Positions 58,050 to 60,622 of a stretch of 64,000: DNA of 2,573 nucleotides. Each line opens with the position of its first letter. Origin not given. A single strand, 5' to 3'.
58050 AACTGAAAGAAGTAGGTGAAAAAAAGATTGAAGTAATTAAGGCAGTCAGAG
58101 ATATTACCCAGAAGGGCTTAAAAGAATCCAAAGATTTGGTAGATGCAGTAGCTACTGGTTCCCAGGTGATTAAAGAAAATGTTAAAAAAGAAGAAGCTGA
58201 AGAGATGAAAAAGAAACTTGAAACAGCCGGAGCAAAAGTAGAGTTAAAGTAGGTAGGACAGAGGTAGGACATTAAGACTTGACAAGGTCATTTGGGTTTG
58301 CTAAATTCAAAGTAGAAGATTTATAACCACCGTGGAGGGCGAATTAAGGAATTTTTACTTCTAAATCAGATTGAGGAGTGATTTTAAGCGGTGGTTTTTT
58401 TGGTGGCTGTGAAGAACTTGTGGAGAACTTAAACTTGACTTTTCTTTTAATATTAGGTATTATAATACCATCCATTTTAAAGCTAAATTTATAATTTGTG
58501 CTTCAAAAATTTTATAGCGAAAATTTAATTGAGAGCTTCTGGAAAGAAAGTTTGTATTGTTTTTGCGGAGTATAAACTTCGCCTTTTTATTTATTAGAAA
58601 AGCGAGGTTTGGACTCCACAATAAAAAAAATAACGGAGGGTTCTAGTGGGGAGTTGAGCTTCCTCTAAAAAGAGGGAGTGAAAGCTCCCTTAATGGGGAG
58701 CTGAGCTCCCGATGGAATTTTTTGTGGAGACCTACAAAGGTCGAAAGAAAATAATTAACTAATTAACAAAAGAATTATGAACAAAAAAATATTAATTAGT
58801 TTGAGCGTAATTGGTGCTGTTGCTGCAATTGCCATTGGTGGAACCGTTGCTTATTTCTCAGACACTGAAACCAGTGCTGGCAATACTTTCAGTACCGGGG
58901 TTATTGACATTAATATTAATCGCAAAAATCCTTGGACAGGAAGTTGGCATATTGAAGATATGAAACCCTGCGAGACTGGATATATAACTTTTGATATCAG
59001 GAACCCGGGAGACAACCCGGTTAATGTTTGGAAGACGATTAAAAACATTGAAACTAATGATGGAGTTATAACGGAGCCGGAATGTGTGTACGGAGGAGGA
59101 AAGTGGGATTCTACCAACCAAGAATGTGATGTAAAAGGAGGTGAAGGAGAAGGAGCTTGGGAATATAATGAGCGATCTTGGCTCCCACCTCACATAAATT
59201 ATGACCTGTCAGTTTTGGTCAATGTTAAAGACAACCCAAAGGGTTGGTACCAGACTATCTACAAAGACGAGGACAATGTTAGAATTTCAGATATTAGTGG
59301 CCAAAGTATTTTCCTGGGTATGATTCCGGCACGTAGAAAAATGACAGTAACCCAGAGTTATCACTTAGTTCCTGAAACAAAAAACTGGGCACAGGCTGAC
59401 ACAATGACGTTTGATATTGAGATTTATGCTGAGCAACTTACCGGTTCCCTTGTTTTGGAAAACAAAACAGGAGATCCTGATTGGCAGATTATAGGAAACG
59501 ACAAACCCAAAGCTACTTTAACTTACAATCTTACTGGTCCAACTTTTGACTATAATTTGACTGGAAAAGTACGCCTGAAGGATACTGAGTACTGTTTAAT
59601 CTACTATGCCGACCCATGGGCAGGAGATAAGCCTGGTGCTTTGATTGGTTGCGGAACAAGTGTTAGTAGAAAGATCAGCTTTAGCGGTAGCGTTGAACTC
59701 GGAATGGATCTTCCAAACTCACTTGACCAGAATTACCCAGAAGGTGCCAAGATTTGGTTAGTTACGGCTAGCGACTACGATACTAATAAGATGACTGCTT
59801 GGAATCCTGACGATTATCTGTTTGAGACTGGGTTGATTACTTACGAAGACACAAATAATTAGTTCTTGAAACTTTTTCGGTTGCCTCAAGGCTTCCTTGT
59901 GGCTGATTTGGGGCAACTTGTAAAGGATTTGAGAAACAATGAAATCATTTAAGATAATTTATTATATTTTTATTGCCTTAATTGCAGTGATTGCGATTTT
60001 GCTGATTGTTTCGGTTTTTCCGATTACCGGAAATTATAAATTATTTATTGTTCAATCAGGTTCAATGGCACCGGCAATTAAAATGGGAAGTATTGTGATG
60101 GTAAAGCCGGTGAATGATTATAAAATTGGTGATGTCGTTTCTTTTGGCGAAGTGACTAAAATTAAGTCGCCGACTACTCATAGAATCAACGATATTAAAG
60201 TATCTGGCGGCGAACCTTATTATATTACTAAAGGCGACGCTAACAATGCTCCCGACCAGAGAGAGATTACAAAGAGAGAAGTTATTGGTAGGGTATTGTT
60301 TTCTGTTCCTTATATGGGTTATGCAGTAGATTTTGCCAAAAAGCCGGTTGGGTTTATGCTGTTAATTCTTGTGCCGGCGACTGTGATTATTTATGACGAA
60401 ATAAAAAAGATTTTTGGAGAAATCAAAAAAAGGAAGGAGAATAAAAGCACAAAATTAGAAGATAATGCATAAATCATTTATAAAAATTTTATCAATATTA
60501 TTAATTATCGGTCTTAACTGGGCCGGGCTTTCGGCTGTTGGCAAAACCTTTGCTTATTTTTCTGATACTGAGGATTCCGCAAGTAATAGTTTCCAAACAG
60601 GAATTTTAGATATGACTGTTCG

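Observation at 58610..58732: Triple GGGAG/CTCCC hairpin array enclosed by a long-range stem in the leader of the TasA-like operon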

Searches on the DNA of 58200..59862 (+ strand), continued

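Call 86: search_with_rna_model(model_id=R1, sources=[window, L001, L002, L003, L004, L005, L006, L007, L008, L009, L010, L011, L012, L013, L014, L015, L016, L017, L018, L019, L020, L021, L022, L023, L024, L025, L026, L027, L028, L029, L030, L031, L032, L033, L034, L035, L036, L037, L038, L039, L040, L041, L042, L043, L044, L045, L046, L047, L048, L049, L050, L051, L052, L053, L054, L055, L056, L057, L058, L059, L060, L061, L062, L063, L064, L065, L066, L067, L068, L069, L070, L071, L072, L073, L074, L075, L076, L077, L078, L079], max_evalue=10)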
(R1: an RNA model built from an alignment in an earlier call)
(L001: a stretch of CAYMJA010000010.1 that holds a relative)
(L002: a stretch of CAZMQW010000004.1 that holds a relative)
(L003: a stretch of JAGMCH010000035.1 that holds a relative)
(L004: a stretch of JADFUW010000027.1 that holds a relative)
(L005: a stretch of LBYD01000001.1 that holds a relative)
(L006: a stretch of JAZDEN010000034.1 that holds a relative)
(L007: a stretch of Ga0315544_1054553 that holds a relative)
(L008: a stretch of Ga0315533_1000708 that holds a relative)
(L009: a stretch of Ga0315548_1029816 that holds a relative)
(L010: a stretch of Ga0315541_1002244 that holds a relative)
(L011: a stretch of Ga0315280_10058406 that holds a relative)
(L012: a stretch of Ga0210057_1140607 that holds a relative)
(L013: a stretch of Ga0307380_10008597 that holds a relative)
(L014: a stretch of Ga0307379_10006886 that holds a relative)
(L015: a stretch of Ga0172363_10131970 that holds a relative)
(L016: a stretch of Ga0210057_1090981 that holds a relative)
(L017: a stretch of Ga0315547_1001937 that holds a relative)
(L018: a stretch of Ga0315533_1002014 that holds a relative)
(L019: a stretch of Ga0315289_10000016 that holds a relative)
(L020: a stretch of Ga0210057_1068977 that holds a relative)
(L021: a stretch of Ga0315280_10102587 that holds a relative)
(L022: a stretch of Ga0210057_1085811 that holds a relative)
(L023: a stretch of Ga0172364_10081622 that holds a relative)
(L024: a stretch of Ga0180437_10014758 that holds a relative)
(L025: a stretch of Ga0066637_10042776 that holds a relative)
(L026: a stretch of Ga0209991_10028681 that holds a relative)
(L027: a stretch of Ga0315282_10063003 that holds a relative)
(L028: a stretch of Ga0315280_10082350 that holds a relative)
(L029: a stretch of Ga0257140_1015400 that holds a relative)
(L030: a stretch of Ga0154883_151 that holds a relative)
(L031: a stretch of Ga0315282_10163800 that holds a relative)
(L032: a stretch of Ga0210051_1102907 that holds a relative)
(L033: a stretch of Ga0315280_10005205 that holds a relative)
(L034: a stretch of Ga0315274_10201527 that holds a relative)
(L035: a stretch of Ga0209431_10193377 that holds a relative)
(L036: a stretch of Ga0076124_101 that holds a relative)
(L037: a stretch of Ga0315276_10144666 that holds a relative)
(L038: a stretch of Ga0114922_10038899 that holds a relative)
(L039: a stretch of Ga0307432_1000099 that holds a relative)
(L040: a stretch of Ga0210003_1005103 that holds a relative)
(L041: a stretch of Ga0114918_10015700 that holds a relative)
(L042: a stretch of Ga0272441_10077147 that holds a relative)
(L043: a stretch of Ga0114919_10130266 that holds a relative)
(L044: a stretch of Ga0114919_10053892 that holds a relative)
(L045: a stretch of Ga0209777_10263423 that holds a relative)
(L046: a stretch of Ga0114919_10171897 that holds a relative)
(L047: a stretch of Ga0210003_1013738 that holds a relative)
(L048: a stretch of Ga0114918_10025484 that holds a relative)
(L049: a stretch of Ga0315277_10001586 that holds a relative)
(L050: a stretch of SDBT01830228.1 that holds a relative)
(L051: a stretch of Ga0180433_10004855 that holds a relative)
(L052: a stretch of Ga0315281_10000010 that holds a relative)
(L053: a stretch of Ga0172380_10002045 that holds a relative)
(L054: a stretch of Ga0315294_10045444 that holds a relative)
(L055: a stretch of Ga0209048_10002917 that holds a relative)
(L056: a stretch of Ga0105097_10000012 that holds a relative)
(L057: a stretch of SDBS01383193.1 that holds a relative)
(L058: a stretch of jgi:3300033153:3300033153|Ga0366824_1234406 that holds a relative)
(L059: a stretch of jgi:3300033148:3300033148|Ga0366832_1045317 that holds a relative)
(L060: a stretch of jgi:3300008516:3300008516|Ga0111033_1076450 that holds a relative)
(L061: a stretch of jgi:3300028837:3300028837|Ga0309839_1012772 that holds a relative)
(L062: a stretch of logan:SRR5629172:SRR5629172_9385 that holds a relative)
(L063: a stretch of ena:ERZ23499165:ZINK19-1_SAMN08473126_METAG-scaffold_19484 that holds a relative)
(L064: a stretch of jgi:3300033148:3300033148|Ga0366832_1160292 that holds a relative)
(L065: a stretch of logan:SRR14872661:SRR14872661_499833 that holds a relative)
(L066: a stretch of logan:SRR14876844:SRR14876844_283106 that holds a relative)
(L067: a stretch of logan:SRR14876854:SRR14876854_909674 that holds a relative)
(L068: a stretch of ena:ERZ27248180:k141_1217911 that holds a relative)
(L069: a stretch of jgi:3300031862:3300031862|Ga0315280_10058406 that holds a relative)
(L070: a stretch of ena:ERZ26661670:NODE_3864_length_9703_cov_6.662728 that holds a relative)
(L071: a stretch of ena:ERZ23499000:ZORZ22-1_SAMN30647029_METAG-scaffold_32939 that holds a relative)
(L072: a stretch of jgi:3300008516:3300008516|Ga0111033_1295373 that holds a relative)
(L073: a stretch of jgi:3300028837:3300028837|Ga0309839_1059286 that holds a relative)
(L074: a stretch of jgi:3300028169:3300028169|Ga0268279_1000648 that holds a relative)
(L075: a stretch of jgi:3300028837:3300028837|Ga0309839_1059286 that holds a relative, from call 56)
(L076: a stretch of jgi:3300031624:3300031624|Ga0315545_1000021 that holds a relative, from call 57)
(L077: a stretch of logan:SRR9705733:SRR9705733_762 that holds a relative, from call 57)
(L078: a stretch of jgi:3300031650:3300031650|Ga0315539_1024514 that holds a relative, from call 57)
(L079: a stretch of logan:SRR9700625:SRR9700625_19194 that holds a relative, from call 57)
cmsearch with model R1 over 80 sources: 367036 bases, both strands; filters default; matches with E-value up to 10: 8.
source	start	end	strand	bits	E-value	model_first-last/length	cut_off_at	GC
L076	332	426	+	113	5.3e-24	1-95/95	no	0.53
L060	1355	1449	+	111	1.6e-23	1-95/95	no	0.53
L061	1355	1449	+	111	1.6e-23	1-95/95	no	0.53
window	58633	58726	+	106.7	1.7e-22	1-95/95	no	0.5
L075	1821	1913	+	105.1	4.2e-22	1-95/95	no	0.51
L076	331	425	-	19.4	0.18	1-95/95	no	0.52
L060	1354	1448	-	17.7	0.46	1-95/95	no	0.52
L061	1354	1448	-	17.7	0.46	1-95/95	no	0.52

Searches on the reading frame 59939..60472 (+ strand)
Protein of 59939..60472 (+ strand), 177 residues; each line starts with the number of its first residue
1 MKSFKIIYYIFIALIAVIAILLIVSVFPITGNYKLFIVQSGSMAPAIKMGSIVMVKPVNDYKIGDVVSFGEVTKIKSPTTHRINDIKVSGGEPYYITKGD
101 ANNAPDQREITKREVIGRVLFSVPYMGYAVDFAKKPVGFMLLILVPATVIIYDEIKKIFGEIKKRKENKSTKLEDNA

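Call 10: search_protein_families(library=pfam, proteins=[window:59939-60472:+], max_evalue=0.01)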
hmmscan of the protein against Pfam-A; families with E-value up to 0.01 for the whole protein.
window:59939-60472:+ (177 aa): 2 families
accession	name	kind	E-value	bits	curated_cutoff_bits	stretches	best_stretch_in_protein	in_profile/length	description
PF10502.14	Peptidase_S26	-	0.00051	20.5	22.9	1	14-73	4-67/168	Signal peptidase, peptidase S26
PF00717.28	Peptidase_S24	-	0.0014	18.7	23.3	1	30-69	32-71/116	Peptidase S24-like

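Call 55: find_homologous_proteins(query=window:59939-60472:+, max_evalue=1e-40)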
Query window:59939-60472:+ (177 aa): 1069 proteins with E <= 1e-40 among 1280 candidates; the best 120 are listed.
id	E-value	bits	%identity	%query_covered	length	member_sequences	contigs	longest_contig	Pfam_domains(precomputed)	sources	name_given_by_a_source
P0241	7.8e-107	372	100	100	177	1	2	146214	-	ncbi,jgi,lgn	-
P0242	1.8e-89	316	84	100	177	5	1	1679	-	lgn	-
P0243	3.1e-85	302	80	96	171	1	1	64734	-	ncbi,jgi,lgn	-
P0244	5.1e-85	301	79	100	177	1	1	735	-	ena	-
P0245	7.2e-84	298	84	90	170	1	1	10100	-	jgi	-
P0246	1.1e-83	297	79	100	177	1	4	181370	-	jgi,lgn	-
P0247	1.7e-83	296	83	90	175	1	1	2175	-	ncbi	-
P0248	7.2e-83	294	82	90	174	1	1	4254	-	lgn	-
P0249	2.0e-82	293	79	95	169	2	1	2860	-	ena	-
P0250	2.7e-82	292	76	100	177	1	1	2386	-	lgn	-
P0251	1.5e-81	290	81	95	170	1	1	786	-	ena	-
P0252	6.1e-81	288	73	99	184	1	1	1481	-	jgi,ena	-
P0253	9.9e-81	287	73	100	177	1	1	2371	-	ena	-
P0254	4.1e-80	285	79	94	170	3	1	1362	-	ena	-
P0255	5.0e-80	285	78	92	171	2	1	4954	-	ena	-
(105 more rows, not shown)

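Call 56: find_encoding_contigs(protein=P0245, flank=3000, max_places=2)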
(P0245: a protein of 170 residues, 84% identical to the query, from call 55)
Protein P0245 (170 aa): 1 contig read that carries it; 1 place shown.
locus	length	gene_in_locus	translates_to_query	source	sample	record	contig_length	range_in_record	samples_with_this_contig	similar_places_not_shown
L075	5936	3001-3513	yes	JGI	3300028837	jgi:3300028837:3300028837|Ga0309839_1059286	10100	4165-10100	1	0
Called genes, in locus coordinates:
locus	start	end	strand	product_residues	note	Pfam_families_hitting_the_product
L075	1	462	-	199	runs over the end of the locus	PF12389:Peptidase_M73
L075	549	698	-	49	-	-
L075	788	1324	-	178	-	PF10502:Peptidase_S26 (weak)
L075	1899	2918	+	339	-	-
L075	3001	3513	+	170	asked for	-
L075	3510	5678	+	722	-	PF00932:LTD, PF13385:Laminin_G_3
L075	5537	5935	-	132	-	?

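Call 57: find_encoding_contigs(protein=P0246, flank=3000, max_places=4)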
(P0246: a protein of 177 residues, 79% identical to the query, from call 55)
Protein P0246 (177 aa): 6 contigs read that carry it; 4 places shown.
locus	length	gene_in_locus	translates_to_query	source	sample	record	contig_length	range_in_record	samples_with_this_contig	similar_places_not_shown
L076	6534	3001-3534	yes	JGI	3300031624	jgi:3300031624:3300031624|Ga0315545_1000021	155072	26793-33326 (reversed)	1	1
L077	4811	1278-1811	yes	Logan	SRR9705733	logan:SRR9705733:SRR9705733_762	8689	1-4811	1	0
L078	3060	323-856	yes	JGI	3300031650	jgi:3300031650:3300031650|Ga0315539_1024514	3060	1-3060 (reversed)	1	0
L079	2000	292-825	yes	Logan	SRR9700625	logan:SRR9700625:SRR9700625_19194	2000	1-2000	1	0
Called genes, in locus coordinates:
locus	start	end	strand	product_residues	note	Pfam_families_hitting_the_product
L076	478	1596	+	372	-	PF12389:Peptidase_M73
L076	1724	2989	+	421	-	PF12389:Peptidase_M73 (weak)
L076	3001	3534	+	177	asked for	-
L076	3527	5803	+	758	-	PF12389:Peptidase_M73 (weak), PF00932:LTD, PF07953:Toxin_R_bind_N, PF13385:Laminin_G_3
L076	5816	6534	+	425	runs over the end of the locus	PF16656:Pur_ac_phosph_N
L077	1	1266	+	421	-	PF12389:Peptidase_M73 (weak)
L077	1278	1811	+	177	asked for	-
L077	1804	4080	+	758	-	PF12389:Peptidase_M73 (weak), PF00932:LTD, PF07953:Toxin_R_bind_N, PF13385:Laminin_G_3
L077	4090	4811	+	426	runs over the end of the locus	PF16656:Pur_ac_phosph_N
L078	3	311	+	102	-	?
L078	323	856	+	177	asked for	-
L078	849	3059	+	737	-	?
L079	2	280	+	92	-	?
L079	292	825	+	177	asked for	-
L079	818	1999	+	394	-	?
